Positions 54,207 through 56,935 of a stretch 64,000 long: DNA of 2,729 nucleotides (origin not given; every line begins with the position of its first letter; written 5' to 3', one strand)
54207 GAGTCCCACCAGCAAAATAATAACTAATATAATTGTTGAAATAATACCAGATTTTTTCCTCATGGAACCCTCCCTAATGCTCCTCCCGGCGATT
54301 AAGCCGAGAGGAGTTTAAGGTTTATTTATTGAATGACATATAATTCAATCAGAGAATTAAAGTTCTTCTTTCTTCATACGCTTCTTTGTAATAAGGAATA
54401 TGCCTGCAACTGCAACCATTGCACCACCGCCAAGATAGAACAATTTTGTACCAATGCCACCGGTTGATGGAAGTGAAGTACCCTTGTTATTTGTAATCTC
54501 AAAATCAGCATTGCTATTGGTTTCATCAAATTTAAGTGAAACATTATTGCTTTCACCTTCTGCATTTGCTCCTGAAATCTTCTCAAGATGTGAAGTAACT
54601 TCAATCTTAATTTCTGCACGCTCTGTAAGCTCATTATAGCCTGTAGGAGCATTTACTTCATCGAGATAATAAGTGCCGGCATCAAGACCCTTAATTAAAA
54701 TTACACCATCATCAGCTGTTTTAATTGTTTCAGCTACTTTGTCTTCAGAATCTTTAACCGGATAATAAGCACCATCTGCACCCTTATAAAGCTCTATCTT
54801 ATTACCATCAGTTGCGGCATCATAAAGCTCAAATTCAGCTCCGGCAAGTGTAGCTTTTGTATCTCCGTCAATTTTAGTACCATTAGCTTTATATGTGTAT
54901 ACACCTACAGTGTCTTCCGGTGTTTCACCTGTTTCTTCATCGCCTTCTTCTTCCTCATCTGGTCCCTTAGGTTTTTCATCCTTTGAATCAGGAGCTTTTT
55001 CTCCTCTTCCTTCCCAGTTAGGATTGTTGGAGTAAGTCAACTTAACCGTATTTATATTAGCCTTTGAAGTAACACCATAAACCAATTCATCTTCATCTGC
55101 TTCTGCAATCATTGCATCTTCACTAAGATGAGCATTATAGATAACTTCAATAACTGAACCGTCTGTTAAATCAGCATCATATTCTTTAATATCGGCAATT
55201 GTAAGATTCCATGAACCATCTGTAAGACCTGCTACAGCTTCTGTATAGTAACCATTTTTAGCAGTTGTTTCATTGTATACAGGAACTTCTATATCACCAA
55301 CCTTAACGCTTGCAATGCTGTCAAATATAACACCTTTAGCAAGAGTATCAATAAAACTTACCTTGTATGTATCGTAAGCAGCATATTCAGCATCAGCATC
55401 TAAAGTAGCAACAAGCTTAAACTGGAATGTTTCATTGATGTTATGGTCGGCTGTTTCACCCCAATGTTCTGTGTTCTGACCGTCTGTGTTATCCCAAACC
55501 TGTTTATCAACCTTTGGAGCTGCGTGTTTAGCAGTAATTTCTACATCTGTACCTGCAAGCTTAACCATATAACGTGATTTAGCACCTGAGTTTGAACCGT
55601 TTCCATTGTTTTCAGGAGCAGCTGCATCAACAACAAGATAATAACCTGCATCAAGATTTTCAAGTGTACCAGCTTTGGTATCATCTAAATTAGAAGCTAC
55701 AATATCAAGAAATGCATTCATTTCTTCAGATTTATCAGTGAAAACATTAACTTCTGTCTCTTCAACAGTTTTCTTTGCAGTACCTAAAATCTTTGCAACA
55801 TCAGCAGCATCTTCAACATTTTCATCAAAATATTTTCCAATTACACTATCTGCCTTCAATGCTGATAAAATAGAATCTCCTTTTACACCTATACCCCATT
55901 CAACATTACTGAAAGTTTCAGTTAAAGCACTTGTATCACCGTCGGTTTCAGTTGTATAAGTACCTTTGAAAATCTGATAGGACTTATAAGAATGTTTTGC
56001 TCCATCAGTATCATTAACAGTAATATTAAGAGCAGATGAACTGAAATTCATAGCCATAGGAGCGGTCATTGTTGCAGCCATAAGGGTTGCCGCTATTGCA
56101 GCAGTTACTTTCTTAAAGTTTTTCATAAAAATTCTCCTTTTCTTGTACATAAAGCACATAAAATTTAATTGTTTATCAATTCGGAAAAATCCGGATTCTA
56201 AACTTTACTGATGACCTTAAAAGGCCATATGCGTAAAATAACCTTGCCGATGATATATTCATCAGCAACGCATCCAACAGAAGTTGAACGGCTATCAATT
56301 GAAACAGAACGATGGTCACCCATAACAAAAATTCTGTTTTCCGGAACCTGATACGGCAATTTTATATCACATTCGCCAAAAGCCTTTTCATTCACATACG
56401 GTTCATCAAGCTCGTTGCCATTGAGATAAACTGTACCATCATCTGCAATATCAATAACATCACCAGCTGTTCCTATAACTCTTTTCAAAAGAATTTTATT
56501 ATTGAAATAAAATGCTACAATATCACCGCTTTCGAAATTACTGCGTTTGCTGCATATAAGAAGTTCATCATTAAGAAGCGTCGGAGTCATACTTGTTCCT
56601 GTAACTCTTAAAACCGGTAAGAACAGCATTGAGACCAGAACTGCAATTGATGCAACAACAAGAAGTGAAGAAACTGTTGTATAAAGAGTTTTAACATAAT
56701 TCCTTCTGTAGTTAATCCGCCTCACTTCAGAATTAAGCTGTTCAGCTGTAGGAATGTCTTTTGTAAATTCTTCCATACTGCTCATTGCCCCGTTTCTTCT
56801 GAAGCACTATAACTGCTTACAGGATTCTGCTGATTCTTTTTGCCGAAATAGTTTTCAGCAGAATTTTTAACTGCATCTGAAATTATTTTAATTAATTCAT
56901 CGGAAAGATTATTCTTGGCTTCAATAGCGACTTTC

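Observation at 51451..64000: FCT-type sortase-assembled pilus island in a cellulosome-bearing clostridial genome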

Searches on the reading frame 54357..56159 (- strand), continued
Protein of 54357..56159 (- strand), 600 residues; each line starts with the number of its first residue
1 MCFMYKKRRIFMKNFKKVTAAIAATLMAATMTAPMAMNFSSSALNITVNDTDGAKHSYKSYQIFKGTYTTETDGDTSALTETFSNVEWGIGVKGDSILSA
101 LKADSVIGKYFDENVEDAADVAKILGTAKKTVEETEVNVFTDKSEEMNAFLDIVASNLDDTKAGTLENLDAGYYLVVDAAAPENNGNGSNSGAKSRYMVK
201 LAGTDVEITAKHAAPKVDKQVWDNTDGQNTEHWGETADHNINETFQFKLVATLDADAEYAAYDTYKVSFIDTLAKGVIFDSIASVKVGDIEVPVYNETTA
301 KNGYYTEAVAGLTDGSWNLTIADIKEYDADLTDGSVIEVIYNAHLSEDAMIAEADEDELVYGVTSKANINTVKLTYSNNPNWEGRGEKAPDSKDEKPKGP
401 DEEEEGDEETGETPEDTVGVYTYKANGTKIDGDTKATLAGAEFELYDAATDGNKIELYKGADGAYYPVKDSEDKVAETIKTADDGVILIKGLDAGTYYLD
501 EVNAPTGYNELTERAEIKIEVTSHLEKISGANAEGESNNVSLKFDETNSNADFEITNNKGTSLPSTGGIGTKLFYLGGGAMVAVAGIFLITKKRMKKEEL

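Call 66: search_solved_structures(query=A1, max_evalue=0.00001, show_alignments=3)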
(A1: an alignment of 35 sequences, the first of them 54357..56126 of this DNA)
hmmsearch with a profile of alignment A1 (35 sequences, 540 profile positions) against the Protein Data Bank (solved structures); distinct sequences matched with E-value up to 0.00001: 32.
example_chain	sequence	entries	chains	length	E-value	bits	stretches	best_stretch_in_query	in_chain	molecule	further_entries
9uvr_A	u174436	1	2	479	4.2e-84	286.7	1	6-536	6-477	Surface protein, putative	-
9uvm_A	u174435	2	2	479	3.8e-79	270.4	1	22-537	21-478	FimA fimbrial subunit-like protein, putative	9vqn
8wxd_A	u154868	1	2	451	4.1e-73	250.5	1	30-512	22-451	Surface protein, putative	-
8wg6_A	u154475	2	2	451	1.2e-69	239.1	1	22-512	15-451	FimA fimbrial subunit-like protein, putative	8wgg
5xcc_A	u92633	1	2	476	1.8e-40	142.8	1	87-512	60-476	Probable surface protein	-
6ixy_A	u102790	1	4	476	6.8e-40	140.8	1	88-512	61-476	pilin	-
9vo4_A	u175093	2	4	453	3.8e-35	125.2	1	87-499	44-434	Probable surface protein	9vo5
9lty_A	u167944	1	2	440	2e-24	89.8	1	176-510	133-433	Isopeptide-forming domain-containing fimbrial protein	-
2y1v_A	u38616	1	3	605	1.7e-20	76.8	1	407-508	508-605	CELL WALL SURFACE ANCHOR FAMILY PROTEIN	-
2x9w_A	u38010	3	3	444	3e-19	72.7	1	407-499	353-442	CELL WALL SURFACE ANCHOR FAMILY PROTEIN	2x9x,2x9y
2xtl_A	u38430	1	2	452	3.1e-19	72.7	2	409-500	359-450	CELL WALL SURFACE ANCHOR FAMILY PROTEIN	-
3rpk_A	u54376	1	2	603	1.2e-18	70.7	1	407-499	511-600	Backbone pilus subunit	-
4oq1_A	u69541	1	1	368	2.5e-18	69.7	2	375-470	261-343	Cell wall surface anchor family protein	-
3pf2_A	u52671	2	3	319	3.7e-16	62.5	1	194-498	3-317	Cell wall surface anchor family protein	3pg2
2ww8_A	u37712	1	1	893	3.9e-15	59.1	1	377-533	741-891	CELL WALL SURFACE ANCHOR FAMILY PROTEIN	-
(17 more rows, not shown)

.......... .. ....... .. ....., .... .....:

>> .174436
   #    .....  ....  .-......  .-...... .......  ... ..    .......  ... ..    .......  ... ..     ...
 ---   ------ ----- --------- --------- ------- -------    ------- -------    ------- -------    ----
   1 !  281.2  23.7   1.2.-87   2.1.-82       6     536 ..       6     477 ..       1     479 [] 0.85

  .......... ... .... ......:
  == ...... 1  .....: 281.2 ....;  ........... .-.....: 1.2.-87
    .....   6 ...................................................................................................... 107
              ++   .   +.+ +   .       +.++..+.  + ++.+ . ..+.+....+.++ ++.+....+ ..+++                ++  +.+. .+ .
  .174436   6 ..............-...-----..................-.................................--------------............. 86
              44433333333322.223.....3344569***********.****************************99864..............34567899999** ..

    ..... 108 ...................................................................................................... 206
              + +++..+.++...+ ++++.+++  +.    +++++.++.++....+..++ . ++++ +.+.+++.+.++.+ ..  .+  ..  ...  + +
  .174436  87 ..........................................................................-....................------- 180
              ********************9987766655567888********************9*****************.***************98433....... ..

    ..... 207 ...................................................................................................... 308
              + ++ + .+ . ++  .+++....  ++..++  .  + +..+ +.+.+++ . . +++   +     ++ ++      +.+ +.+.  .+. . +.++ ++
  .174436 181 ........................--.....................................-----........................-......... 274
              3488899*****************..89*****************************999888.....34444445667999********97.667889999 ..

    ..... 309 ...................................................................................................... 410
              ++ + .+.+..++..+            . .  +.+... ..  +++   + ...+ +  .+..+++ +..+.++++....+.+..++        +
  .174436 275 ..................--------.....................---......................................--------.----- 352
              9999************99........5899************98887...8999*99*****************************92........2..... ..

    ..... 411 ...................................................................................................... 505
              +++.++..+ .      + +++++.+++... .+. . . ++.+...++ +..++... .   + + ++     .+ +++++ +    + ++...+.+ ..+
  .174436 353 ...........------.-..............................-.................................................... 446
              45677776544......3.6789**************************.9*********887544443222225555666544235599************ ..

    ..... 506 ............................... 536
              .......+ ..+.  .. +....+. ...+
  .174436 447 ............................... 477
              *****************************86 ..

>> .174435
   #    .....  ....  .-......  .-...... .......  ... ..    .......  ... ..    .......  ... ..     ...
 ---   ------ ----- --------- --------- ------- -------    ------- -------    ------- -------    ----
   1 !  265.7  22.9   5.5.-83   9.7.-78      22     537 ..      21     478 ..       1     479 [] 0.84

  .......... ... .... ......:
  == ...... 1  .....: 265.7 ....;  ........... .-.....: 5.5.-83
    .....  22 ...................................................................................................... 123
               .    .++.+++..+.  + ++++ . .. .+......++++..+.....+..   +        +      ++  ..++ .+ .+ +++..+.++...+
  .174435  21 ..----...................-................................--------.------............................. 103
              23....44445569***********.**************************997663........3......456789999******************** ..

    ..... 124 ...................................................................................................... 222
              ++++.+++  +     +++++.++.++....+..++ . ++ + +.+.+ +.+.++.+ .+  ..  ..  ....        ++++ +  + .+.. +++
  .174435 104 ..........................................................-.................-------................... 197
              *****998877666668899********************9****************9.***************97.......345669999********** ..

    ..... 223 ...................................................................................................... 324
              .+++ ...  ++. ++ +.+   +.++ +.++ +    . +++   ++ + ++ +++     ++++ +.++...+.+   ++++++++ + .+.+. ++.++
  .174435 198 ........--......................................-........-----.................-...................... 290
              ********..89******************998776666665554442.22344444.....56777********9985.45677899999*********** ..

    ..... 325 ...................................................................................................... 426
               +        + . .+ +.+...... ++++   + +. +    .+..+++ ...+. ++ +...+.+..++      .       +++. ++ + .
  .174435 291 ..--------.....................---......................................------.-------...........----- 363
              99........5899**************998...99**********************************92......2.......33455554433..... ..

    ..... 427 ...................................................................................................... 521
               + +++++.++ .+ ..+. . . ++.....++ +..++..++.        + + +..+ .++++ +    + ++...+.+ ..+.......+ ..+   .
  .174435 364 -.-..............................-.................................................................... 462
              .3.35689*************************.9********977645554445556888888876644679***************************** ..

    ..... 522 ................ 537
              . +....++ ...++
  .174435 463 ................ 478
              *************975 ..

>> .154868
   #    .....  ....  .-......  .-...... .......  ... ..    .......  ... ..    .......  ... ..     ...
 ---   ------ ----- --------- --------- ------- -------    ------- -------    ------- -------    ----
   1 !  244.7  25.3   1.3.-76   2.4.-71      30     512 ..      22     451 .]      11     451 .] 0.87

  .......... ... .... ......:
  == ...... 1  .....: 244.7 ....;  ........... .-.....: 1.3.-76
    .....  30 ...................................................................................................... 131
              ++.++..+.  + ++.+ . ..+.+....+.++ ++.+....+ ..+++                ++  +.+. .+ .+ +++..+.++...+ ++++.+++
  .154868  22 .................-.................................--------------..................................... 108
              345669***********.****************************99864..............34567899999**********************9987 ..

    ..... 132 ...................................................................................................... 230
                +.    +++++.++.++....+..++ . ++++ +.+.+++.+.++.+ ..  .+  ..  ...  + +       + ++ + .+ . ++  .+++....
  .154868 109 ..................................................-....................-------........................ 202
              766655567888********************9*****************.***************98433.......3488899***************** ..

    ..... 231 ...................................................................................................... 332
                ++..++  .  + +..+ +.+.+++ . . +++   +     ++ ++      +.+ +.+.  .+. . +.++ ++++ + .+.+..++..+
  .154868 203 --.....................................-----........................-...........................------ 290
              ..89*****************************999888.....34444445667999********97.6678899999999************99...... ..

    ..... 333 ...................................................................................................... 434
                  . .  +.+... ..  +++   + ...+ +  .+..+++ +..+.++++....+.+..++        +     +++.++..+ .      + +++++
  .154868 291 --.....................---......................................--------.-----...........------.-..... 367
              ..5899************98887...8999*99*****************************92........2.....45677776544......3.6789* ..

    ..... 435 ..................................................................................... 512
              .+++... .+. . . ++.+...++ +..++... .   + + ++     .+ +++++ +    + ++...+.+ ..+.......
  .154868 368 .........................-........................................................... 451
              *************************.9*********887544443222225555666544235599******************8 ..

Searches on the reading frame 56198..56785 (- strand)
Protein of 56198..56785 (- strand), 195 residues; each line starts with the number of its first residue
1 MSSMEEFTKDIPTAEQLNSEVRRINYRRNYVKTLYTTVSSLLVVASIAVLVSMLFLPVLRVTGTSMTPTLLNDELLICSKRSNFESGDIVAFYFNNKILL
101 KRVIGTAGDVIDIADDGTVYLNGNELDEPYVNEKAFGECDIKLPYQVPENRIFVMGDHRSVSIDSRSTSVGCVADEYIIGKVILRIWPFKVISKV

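Call 3: search_protein_families(library=pfam, proteins=[window:56198-56785:-], max_evalue=0.01)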
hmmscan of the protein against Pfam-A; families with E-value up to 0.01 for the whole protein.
window:56198-56785:- (195 aa): 2 families
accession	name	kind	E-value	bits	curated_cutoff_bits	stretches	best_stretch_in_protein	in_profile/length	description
PF10502.14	Peptidase_S26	-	1.5e-33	116.5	22.9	1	37-187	4-168/168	Signal peptidase, peptidase S26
PF00717.28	Peptidase_S24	-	1.5e-09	38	23.3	1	57-110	36-88/116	Peptidase S24-like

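Call 5: search_protein_families(library=ncbifam, proteins=[window:56198-56785:-], max_evalue=0.01)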
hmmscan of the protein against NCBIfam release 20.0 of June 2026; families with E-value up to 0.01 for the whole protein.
window:56198-56785:- (195 aa): 8 families
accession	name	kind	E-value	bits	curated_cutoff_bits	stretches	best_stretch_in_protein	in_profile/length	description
TIGR02227.1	sigpep_I_bact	equivalog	1.9e-35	122.1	47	1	38-190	2-162/162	signal peptidase I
TIGR02754.1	sod_Ni_protease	equivalog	2e-07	31.4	63.25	0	145-182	53-88/90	nickel-type superoxide dismutase maturation protease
TIGR02771.1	TraF_Ti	equivalog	1.1e-06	28.3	100.25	1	98-182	83-165/171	conjugative transfer signal peptidase TraF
NF008114.0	PRK10861.1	equivalog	1.6e-06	27.7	277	0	145-187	262-301/324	signal peptidase I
TIGR02228.1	sigpep_I_arch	equivalog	3.6e-05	23.7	51.85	1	31-105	4-84/158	signal peptidase I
NF010459.0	PRK13884.1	subfamily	0.0003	20.3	156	1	98-178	87-168/178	conjugal transfer peptidase TraF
TIGR00498.1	lexA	equivalog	0.0049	16.5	110.95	1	58-106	117-166/203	transcriptional repressor LexA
NF048000.1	ECH1013_TF_S24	equivalog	0.0067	16.3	300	0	19-77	75-134/204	ECH_1013 family putative transcriptional regulator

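Call 77: search_solved_structures(query=window:56198-56785:-, max_evalue=0.01, show_alignments=3)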
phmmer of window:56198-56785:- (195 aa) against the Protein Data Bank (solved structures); distinct sequences matched with E-value up to 0.01: 6.
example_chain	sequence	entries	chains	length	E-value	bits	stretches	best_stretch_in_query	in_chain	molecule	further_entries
4wvg_A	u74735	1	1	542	8.1e-16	61.9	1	60-190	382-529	Maltose-binding periplasmic protein,Signal peptidase IB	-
4nv4_A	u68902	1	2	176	8.3e-15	58.6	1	54-191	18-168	Signal peptidase I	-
4wvh_A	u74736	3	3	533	2e-14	57.3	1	60-189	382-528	Maltose-binding periplasmic protein,Signal peptidase IB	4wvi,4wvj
4me8_A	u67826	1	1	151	2.6e-10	44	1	61-190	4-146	Signal peptidase I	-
4n31_A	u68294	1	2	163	2.8e-08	37.3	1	58-182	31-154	SipA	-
4k8w_A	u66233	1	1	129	6.4e-08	36.1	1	66-182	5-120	LepA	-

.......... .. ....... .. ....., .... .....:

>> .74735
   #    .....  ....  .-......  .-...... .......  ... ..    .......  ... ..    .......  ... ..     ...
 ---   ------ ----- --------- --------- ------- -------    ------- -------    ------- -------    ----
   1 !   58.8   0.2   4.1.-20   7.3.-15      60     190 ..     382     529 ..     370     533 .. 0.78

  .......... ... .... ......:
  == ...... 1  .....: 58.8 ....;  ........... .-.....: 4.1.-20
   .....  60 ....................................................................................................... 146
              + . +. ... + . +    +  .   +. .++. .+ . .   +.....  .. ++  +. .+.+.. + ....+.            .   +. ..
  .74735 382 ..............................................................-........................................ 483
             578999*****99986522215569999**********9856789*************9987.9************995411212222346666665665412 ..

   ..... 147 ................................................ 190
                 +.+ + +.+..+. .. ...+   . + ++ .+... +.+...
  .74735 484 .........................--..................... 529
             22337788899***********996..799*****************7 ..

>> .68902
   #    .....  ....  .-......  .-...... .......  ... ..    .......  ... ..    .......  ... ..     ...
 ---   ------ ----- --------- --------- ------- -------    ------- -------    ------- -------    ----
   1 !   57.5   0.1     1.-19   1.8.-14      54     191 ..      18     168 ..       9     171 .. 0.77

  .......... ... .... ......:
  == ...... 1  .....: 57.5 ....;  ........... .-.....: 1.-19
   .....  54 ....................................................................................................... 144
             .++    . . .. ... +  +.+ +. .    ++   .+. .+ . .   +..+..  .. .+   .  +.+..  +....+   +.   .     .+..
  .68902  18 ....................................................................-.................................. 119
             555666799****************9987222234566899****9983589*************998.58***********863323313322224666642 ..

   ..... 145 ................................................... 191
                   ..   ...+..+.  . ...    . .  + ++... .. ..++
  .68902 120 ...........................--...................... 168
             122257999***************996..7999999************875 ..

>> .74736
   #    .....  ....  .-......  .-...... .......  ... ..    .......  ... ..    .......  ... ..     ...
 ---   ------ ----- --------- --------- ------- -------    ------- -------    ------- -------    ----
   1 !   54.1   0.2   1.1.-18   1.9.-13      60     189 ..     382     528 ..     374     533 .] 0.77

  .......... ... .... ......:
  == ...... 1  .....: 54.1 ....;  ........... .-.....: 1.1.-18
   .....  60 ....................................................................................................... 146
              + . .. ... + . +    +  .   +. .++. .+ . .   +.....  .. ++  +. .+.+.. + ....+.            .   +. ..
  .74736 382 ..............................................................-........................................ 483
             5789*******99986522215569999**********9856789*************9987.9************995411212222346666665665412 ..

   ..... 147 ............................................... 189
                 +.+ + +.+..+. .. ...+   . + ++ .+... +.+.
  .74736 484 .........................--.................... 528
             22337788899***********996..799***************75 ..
